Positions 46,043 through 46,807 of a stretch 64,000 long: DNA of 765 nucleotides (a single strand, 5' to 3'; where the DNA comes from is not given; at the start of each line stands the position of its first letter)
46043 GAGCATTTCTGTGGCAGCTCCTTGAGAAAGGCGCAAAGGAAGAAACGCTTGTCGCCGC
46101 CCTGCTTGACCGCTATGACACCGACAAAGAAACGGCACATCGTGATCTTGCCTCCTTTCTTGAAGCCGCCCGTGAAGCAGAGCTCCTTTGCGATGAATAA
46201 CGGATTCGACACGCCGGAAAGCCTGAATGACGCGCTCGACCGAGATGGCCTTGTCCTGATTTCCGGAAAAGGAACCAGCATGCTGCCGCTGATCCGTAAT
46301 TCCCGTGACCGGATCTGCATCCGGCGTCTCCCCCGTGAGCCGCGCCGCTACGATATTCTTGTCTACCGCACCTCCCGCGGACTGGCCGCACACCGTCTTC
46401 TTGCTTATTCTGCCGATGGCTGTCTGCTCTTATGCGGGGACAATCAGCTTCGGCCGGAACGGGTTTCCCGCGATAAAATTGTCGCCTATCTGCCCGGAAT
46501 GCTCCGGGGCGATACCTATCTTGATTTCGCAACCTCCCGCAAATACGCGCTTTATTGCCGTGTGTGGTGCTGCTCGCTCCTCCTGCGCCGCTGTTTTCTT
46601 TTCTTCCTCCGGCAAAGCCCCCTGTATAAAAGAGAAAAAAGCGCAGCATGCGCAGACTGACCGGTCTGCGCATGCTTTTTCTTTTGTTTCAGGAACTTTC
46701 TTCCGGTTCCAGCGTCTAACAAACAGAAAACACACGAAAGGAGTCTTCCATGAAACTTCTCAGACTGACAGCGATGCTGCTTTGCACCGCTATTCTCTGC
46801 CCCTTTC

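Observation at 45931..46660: Stand-alone PqqD-like (RRE) + Ser/His S24/S26 peptidase pair without any RiPP maturase or precursor nearby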

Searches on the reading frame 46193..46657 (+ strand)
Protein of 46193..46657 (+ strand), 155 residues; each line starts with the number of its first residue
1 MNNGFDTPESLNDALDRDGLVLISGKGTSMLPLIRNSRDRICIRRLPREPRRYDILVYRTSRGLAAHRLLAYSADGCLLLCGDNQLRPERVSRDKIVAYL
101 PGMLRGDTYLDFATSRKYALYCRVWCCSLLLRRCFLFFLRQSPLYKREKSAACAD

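Call 3: search_protein_families(library=pfam, proteins=[window:46193-46657:+], max_evalue=1)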
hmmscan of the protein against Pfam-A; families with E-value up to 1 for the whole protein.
window:46193-46657:+ (155 aa): 1 family
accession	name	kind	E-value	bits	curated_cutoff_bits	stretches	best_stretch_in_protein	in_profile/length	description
PF00717.28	Peptidase_S24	-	0.019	15.1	23.3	1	16-94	31-106/116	Peptidase S24-like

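Call 4: search_protein_families(library=ncbifam, proteins=[window:46193-46657:+], max_evalue=1)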
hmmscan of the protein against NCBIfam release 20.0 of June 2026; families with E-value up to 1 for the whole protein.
window:46193-46657:+ (155 aa): 1 family
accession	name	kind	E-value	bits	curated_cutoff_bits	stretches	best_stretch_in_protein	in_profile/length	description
TIGR02227.1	sigpep_I_bact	equivalog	0.071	13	47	1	26-62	26-64/162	signal peptidase I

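Call 5: find_homologous_proteins(query=window:46193-46657:+, max_evalue=0.001)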
Query window:46193-46657:+ (155 aa): 152 proteins with E <= 0.001 among 203 candidates; the best 120 are listed.
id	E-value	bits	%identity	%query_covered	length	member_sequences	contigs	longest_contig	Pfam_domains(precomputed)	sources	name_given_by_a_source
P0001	3.7e-98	344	99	100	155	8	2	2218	-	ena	-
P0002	3.2e-46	175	52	91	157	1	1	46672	-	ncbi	-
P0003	4.9e-46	174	51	95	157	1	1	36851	-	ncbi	-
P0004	6.2e-45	171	51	97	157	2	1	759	-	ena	-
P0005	1.1e-44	170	50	97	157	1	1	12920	-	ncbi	-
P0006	1.3e-44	170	50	97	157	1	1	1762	-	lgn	-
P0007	2.2e-43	166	50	97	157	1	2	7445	-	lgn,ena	-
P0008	9.8e-43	164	48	97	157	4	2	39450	-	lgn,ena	-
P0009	1.7e-42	163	49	97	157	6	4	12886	-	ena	-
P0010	8.7e-41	157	48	94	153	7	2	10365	-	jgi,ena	-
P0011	3.7e-38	149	49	92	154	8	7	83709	-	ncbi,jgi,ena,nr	ncbi:MAG: hypothetical protein E7619_01485 [Ruminococcaceae bacterium]|nr:hypothetical protein [Osci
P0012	2.0e-36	143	46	96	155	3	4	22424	-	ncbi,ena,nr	ncbi:MAG: S24/S26 family peptidase [Clostridia bacterium]|nr:S24/S26 family peptidase [Clostridia ba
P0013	5.4e-18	83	37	83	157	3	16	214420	-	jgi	-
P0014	2.7e-17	81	38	81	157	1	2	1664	-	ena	-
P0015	1.1e-16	79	35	84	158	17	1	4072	-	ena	-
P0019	7.0e-16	76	36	85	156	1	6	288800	-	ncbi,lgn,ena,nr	ncbi:MAG: S24/S26 family peptidase [Clostridia bacterium]|nr:S24/S26 family peptidase [Clostridia ba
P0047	7.5e-13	67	34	81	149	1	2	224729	-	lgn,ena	-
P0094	1.8e-9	56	33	78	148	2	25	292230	-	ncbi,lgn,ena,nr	ncbi:MAG: S24/S26 family peptidase [Clostridia bacterium]|nr:S24/S26 family peptidase [Clostridia ba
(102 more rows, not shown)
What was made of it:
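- NCBI annotators name homologues 'S24/S26 family peptidase' (call 5).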

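Call 8: find_encoding_contigs(protein=P0011, flank=10000, max_places=4)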
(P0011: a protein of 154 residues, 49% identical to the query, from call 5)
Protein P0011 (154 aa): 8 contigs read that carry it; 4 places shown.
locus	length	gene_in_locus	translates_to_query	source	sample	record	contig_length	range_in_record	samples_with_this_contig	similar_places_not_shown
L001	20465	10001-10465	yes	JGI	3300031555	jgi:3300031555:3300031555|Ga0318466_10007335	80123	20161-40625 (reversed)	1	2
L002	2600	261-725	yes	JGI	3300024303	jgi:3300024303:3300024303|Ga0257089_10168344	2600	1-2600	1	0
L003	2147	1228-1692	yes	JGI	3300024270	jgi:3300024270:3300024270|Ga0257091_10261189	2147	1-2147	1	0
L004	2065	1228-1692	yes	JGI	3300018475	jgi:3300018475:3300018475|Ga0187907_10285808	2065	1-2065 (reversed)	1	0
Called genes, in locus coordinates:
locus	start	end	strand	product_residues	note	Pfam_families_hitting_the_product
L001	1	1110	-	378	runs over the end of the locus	PF01168:Ala_racemase_N, PF00842:Ala_racemase_C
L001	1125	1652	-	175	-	-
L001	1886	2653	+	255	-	PF01261:AP_endonuc_2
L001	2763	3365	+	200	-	-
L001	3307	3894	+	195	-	-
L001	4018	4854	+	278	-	-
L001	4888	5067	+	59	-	-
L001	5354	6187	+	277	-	PF13306:LRR_5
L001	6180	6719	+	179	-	-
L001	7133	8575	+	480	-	PF00587:tRNA-synt_2b, PF03129:HGTP_anticodon, PF09180:ProRS-C_1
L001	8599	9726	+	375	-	PF01098:FTSW_RODA_SPOVE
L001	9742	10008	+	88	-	PF05402:PqqD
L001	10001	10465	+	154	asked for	-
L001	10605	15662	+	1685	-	PF17789:MG4 (faint), PF13205:Big_5, PF01835:MG2 (faint), PF07703:A2M_BRD, PF00207:A2M (weak)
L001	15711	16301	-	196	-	-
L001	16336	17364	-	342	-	PF02811:PHP (weak)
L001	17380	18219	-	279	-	PF00892:EamA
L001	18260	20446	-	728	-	-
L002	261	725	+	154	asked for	-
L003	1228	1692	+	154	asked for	-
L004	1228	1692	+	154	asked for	-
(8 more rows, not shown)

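Call 9: find_encoding_contigs(protein=P0019, flank=10000, max_places=4)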
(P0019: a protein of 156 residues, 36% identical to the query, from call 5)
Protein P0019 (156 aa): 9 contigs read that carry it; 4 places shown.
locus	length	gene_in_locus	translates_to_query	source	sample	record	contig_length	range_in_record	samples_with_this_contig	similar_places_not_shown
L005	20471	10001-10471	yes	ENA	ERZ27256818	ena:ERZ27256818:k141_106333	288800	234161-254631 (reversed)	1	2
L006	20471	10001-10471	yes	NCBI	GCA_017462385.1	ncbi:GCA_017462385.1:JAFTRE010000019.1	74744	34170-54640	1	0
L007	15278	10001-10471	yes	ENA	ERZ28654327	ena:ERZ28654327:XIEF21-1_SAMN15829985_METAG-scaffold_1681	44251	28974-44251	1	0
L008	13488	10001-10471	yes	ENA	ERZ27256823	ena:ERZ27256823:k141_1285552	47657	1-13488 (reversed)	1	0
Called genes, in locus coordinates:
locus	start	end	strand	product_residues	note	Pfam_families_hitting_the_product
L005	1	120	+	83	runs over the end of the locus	PF04023:FeoA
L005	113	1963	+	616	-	PF01926:MMR_HSR1, PF02421:FeoB_N, PF07670:Gate, PF07664:FeoB_C, PF07670:Gate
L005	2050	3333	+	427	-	PF05193:Peptidase_M16_C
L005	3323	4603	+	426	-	PF00675:Peptidase_M16, PF05193:Peptidase_M16_C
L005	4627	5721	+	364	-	PF01790:LGT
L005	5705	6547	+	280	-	PF00763:THF_DHG_CYH, PF02882:THF_DHG_CYH_C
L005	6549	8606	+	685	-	PF05592:Bac_rhamnosid (faint), PF17389:Bac_rhamnosid6H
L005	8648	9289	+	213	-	-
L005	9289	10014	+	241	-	PF27840:ScmC (weak)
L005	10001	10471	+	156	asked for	-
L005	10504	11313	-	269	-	PF04909:Amidohydro_2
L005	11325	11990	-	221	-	PF01791:DeoC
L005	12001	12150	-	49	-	-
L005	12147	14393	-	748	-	PF00521:DNA_topoisoIV, PF03989:DNA_gyraseA_C (faint)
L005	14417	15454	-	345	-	PF01300:Sua5_yciO_yrdC, PF03481:Sua5_C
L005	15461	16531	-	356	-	PF03462:PCRF, PF00472:RF-1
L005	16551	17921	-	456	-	PF02127:Peptidase_M18, PF05343:Peptidase_M42 (faint)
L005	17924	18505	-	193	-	PF27553:SLT_superhelical (faint), PF01464:SLT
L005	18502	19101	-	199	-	PF01121:CoaE, PF13189:Cytidylate_kin2 (weak)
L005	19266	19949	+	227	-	PF00702:Hydrolase, PF13419:HAD_2, PF13242:Hydrolase_like (weak)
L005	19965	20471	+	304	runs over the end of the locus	PF01565:FAD_binding_4, PF02873:MurB_C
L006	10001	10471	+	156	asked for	-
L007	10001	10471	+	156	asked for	-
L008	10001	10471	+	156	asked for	-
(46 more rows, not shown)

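Call 10: find_encoding_contigs(protein=P0013, flank=6000, max_places=3)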
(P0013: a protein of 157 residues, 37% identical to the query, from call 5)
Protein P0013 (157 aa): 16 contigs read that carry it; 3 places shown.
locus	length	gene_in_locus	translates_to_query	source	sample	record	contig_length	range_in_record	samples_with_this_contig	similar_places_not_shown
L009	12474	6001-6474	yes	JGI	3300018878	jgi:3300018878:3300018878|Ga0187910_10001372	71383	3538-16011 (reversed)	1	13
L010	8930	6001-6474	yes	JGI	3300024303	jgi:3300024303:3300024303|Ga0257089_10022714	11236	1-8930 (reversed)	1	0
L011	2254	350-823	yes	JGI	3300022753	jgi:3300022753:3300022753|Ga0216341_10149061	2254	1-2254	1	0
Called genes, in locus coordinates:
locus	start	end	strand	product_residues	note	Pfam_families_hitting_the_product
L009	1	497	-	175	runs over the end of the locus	PF02482:Ribosomal_S30AE, PF16321:Ribosom_S30AE_C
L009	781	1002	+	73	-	-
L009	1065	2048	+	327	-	PF13280:WYL, PF25583:WCX (weak)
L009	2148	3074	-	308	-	PF06574:FAD_syn, PF01467:CTP_transf_like, PF01687:Flavokinase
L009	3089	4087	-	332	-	PF02811:PHP (weak)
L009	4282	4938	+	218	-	-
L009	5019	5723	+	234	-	PF27840:ScmC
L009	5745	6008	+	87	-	PF05402:PqqD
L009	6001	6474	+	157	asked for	-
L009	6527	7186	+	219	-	PF01966:HD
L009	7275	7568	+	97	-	PF01371:Trp_repressor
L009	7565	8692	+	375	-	PF13393:tRNA-synt_His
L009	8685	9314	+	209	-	PF01634:HisG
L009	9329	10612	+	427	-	PF00815:Histidinol_dh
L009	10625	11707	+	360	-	PF00155:Aminotran_1_2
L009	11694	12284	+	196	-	PF00475:IGPD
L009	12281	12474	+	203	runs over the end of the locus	PF00117:GATase, PF07685:GATase_3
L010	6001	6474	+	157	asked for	-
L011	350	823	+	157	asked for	-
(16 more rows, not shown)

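Call 11: find_encoding_contigs(protein=P0094, flank=6000, max_places=3)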
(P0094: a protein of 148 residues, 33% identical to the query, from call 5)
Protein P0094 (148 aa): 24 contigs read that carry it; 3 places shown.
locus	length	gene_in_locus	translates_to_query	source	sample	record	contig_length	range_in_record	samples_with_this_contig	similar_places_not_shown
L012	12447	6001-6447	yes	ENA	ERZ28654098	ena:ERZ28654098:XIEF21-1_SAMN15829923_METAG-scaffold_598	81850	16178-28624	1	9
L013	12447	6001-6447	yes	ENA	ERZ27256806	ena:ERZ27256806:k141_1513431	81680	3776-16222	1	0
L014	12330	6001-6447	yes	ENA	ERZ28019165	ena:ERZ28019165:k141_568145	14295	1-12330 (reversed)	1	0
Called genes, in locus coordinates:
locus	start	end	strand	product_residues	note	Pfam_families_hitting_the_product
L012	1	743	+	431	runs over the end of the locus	PF00275:EPSP_synthase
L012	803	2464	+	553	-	PF00749:tRNA-synt_1c, PF19269:Anticodon_2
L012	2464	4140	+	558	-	PF00749:tRNA-synt_1c, PF03950:tRNA-synt_1c_C, PF20974:tRNA-synt_1c_C2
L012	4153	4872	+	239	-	-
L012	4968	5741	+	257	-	PF27840:ScmC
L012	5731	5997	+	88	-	PF05402:PqqD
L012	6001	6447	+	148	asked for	-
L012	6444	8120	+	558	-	PF00664:ABC_membrane, PF00005:ABC_tran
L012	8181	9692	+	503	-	-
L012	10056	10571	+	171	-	-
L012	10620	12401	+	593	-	PF01476:LysM, PF03958:Secretin_N (faint), PF07660:STN (faint)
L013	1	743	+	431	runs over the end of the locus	PF00275:EPSP_synthase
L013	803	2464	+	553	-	PF00749:tRNA-synt_1c, PF19269:Anticodon_2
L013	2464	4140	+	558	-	PF00749:tRNA-synt_1c, PF03950:tRNA-synt_1c_C, PF20974:tRNA-synt_1c_C2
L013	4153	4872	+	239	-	-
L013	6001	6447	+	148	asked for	-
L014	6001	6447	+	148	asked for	-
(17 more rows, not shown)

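Call 12: find_encoding_contigs(protein=P0047, flank=6000, max_places=2)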
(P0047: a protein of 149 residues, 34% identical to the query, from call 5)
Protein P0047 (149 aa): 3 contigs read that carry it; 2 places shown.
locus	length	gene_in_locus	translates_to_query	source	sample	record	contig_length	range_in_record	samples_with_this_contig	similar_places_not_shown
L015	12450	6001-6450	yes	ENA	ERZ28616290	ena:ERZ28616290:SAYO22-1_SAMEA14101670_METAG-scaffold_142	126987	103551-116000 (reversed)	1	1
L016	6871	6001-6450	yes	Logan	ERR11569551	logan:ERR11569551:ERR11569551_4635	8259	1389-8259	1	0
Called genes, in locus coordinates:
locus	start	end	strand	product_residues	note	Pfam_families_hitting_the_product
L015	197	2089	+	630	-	PF16260:DUF4914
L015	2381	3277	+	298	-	PF00781:DAGK_cat, PF19279:YegS_C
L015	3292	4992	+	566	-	PF03485:Arg_tRNA_synt_N, PF00750:tRNA-synt_1d, PF05746:DALR_1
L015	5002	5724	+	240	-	-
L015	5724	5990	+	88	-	PF05402:PqqD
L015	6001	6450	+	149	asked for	-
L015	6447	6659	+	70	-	PF05979:DUF896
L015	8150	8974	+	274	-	PF12849:PBP_like_2, PF01547:SBP_bac_1 (faint), PF03466:LysR_substrate (faint), PF13531:SBP_bac_11, PF12727:PBP_like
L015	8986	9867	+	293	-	PF00528:BPD_transp_1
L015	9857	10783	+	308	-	PF00528:BPD_transp_1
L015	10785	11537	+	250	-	PF00005:ABC_tran, PF13304:AAA_21 (weak)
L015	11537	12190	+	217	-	PF01895:PhoU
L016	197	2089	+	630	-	PF16260:DUF4914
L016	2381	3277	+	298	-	PF00781:DAGK_cat, PF19279:YegS_C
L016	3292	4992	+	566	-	PF03485:Arg_tRNA_synt_N, PF00750:tRNA-synt_1d, PF05746:DALR_1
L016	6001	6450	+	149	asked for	-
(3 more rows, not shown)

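Call 18: search_protein_families(library=ncbifam, proteins=[L009:5019-5720:+, L012:4968-5738:+, L015:5002-5721:+, L005:9289-10011:+, L009:4282-4935:+, L012:4153-4869:+, L012:6444-8117:+, L012:8181-9689:+, L009:5745-6005:+], max_evalue=0.1)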
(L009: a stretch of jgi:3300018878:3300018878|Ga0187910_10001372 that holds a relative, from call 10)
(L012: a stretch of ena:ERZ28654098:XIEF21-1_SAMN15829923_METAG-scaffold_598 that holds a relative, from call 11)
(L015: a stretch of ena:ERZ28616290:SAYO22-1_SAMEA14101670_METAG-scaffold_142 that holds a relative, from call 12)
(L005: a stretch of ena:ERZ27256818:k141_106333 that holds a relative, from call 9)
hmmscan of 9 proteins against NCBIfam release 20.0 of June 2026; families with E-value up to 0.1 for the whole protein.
L009:5019-5720:+ (234 aa): 5 families
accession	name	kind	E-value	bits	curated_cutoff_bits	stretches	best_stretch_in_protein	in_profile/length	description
TIGR04249.1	SCM_chp_ScmC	equivalog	5.4e-09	35.8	125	1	79-189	124-238/292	SynChlorMet cassette protein ScmC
TIGR04355.1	HprK_rel_B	hypoth_equivalog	0.0038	16.4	200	1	79-111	143-174/351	HprK-related kinase B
TIGR04352.1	HprK_rel_A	equivalog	0.021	13.9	200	1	81-110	97-126/280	HprK-related kinase A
NF047345.1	SCCmet_Cch1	equivalog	0.03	12.9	700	1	80-111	174-205/542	cassette chromosome replicative helicase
NF041574.1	antitoxPezT_Strep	equivalog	0.078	12.2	470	0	98-127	38-67/251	type II toxin-antitoxin system toxin PezT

L012:4968-5738:+ (257 aa): 2 families
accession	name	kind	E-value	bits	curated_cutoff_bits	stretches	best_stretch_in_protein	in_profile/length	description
TIGR04249.1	SCM_chp_ScmC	equivalog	4.9e-11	42.5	125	1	84-210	115-245/292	SynChlorMet cassette protein ScmC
TIGR04352.1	HprK_rel_A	equivalog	0.00019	20.7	200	1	95-141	97-141/280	HprK-related kinase A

L015:5002-5721:+ (240 aa): 2 families
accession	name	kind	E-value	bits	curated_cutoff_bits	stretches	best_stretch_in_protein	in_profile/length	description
TIGR04249.1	SCM_chp_ScmC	equivalog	8.5e-05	22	125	1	61-221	108-268/292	SynChlorMet cassette protein ScmC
TIGR04352.1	HprK_rel_A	equivalog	0.012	14.8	200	1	79-107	97-125/280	HprK-related kinase A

L005:9289-10011:+ (241 aa): 3 families
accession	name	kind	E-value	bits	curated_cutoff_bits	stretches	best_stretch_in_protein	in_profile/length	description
TIGR04249.1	SCM_chp_ScmC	equivalog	2.1e-05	24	125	1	79-176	125-226/292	SynChlorMet cassette protein ScmC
TIGR04352.1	HprK_rel_A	equivalog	0.0019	17.3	200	1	78-106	95-123/280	HprK-related kinase A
TIGR04355.1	HprK_rel_B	hypoth_equivalog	0.034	13.3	200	1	50-107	116-172/351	HprK-related kinase B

L009:4282-4935:+ (218 aa): 1 family
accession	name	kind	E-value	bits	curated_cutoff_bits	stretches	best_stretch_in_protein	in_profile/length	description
NF005247.0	PRK06758.1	equivalog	0.051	13.8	233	1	10-68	6-61/128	hypothetical protein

L012:4153-4869:+ (239 aa): 1 family
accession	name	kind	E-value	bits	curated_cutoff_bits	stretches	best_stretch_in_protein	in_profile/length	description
NF007711.0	PRK10408.1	equivalog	0.024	14.8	124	1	82-181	12-102/112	L-valine transporter subunit YgaH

L012:6444-8117:+ (558 aa): 191 families (the best 25 are shown)
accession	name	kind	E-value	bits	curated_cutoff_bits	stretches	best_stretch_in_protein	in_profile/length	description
TIGR02204.1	MsbA_rel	hypoth_equivalog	9.4e-67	226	780.4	1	18-551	17-553/576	ABC transporter, permease/ATP-binding protein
TIGR03375.1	type_I_sec_LssB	subfamily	3.1e-65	220.8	693.1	1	67-553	198-682/696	type I secretion system permease/ATPase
TIGR03796.1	NHLM_micro_ABC1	equivalog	3e-64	217.4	853.3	1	6-552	141-691/710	NHLP family bacteriocin export ABC transporter peptidase/permease/ATPase subunit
TIGR02203.1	MsbA_lipidA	equivalog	1e-63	215.8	602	1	21-541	16-537/572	lipid A export permease/ATP-binding protein MsbA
TIGR02868.1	CydC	equivalog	3.1e-63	214.2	329.05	1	75-532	74-529/530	thiol reductant ABC exporter subunit CydC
TIGR00958.1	3a01208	subfamily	1.4e-62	212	874.6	1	22-547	164-688/711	antigen peptide transporter 2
TIGR02857.1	CydD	equivalog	3.1e-60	204.6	435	1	22-540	6-524/529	thiol reductant ABC exporter subunit CydD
TIGR01846.1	type_I_sec_HlyB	subfamily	4.1e-58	197.2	725.55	1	30-551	151-670/694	type I secretion system permease/ATPase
NF052233.1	CphA_assoc_ABC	equivalog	3.2e-57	194.4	880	1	65-540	237-710/766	cyanophycin metabolism-associated ABC transporter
NF008381.0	PRK11176.1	equivalog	6.8e-55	186.5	867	1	24-554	30-560/582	lipid A ABC transporter ATP-binding protein/permease MsbA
TIGR03797.1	NHLM_micro_ABC2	equivalog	9.6e-53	179.7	709.4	1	18-533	135-645/686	NHLP bacteriocin export ABC transporter permease/ATPase subunit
TIGR01842.1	type_I_sec_PrtD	subfamily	1.3e-52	179.1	510.15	1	40-547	27-528/544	type I secretion system permease/ATPase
NF045513.1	HepA_fam_ABC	equivalog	1.4e-52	179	725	1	49-550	86-586/610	heterocyst formation ABC transporter subunit HepA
NF008364.0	PRK11160.1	equivalog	5.2e-51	173.9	630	1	95-552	97-554/575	heme ABC transporter ATP-binding protein/permease CydC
TIGR01193.1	bacteriocin_ABC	subfamily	1.5e-50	172.5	523.85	1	22-547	159-683/708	peptide cleavage/export ABC transporter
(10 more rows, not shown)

L012:8181-9689:+ (503 aa): 36 families (the best 25 are shown)
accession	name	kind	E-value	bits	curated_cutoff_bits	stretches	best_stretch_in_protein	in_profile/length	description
TIGR01007.1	eps_fam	subfamily_domain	5.8e-47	159.9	108.05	1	273-477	1-202/204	polysaccharide biosynthesis tyrosine autokinase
TIGR03018.1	pepcterm_TyrKin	hypoth_equivalog_domain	5.2e-37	127.2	230.65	1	272-463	12-207/207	XrtA-associated tyrosine autokinase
TIGR01005.1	eps_transp_fam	subfamily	3.8e-34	118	411.7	1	271-499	526-745/754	exopolysaccharide transport protein family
NF007350.0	PRK09841.1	equivalog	4.2e-34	117.7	1248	1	177-490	406-721/726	tyrosine-protein kinase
NF008568.0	PRK11519.1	equivalog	5.7e-33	114.1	1068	1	169-487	398-715/720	tyrosine-protein kinase Wzc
TIGR03029.1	EpsG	equivalog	6.4e-25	87.8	313.8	1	288-463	100-273/274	chain length determinant protein tyrosine kinase EpsG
TIGR01006.1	polys_exp_MPA1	subfamily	2.5e-21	76.1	296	1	33-244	14-222/226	CspC family polysaccharide chain length determinant protein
TIGR01968.1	minD_bact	equivalog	1.4e-19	70.5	212.9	1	292-470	2-178/261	septum site-determining protein MinD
TIGR01969.1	minD_arch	subfamily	9.8e-18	64.2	201.75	1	293-466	2-171/251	cell division ATPase MinD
NF008079.0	PRK10818.1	equivalog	6.9e-12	45.3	508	1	293-446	4-156/270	septum site-determining protein MinD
NF041546.1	ParA_partition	equivalog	2.7e-10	40.1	180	2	304-364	12-71/203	ParA family partition ATPase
NF041136.1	MrpORP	equivalog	5.8e-09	35.7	450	1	292-463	6-176/365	iron-sulfur cluster carrier protein MrpORP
NF047398.1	AAA_KGGVGR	domain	1.7e-08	35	90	1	304-392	15-102/190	KGGVGR-motif variant AAA ATPase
NF008669.0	PRK11670.1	equivalog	2.1e-08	33.5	348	1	283-464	98-278/369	iron-sulfur cluster carrier protein ApbC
TIGR00345.1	GET3_arsA_TRC40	subfamily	6.3e-08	32.5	135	2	384-414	107-137/299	TRC40/GET3/ArsA family transport-energizing ATPase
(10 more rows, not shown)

L009:5745-6005:+ (87 aa): 5 families
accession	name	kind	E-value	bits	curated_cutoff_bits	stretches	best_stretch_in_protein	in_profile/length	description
NF033530.1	lasso_PqqD_Strm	exception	8e-09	35.6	70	1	33-86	25-78/78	lasso peptide biosynthesis PqqD family chaperone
NF033536.1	lasso_PqqD_Bac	exception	1.5e-08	34.6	80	1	4-86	9-86/88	lasso peptide biosynthesis PqqD family chaperone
TIGR04302.1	geo_PqqD_fam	equivalog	2e-05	25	100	1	28-86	42-100/102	GeoRSP system PqqD family peptide chaperone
TIGR03859.1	PQQ_PqqD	equivalog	0.016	15.1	46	1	30-86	25-80/81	pyrroloquinoline quinone biosynthesis peptide chaperone PqqD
NF050069.2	PqqD_rel_WgkC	exception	0.03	14.3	110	1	33-81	33-81/103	PqqD family peptide maturation chaperone WgkC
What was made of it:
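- Closest known: SynChlorMet / GeoRSP / HPr-rel-A cassettes. Same: The kinase-like neighbours in relatives hit TIGR04249 (ScmC) and HprK_rel_A weakly (call 18).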

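Call 19: search_protein_families(library=pfam, proteins=[L009:5019-5720:+, L012:4968-5738:+, L015:5002-5721:+, L005:9289-10011:+, L009:4282-4935:+, L012:4153-4869:+, L012:8181-9689:+], max_evalue=0.1)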
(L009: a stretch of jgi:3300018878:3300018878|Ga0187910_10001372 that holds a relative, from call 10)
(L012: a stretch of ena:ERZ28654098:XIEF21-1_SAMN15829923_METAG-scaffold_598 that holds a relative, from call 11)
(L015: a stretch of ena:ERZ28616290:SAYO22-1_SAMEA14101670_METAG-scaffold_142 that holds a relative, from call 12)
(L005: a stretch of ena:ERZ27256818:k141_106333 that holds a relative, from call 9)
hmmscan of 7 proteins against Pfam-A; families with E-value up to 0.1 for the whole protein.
L009:5019-5720:+ (234 aa): 1 family
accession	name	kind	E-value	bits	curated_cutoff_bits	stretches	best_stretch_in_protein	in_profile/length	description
PF03488.19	Ins_beta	-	0.093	13.2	21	0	131-174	2-44/48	Nematode insulin-related peptide beta type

L012:4968-5738:+ (257 aa): 0 families

L015:5002-5721:+ (240 aa): 0 families

L005:9289-10011:+ (241 aa): 0 families

L009:4282-4935:+ (218 aa): 1 family
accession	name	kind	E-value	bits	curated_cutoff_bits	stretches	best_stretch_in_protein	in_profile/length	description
PF11458.13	Mistic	-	0.085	13.3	26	0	58-103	19-66/74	Membrane-integrating protein Mistic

L012:4153-4869:+ (239 aa): 1 family
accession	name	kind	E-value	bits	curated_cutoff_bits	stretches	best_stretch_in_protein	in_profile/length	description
PF07331.16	TctB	-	0.073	13.7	29.1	0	102-168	58-129/137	Tripartite tricarboxylate transporter TctB family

L012:8181-9689:+ (503 aa): 16 families
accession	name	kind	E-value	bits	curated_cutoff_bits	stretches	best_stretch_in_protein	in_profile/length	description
PF13614.12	AAA_31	-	1.5e-17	64.6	27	1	301-445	11-159/177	AAA domain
PF10609.15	ParA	-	2.2e-12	47.4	27.1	1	293-469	5-179/246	NUBPL iron-transfer P-loop NTPase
PF01656.29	CbiA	-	6.5e-12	45.9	25.4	1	294-466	1-84/125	CobQ/CobB/MinD/ParA nucleotide binding domain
PF09140.17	MipZ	-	1.1e-07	31.9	20.7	1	293-430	2-126/262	ATPase MipZ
PF02374.21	ArsA_ATPase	-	5.8e-06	26.2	24.3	0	304-329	13-38/305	Anion-transporting ATPase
PF02706.20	Wzz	-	7.6e-06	26.6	25.5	1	34-116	10-89/91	Chain length determinant protein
PF00448.28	SRP54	-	0.0004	20.5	22.7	0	303-339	12-48/196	SRP54-type protein, GTPase domain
PF06564.18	CBP_BcsQ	-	0.00072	19.6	21.3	1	302-445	12-157/234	Cellulose biosynthesis protein BcsQ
PF00142.24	Fer4_NifH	-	0.0033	17.4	25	0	304-340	12-48/271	4Fe-4S iron sulfur cluster binding proteins, NifH/frxC family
PF13500.12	AAA_26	-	0.0049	17.2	27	1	293-467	2-169/198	AAA domain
PF13567.11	DUF4131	-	0.0054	16.9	31.6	1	39-111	30-94/165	Domain of unknown function (DUF4131)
PF01583.26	APS_kinase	-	0.012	16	21.1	1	294-346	4-56/152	Adenylylsulphate kinase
PF06687.17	SUR7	-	0.03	14.4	29.6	0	201-242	147-187/201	SUR7/PalI family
PF16575.11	CLP1_P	-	0.032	14.5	26.6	1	302-343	4-45/188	mRNA cleavage and polyadenylation factor CLP1 P-loop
PF17590.7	DUF5488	-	0.04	14.1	25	0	394-432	26-64/70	Family of unknown function (DUF5488)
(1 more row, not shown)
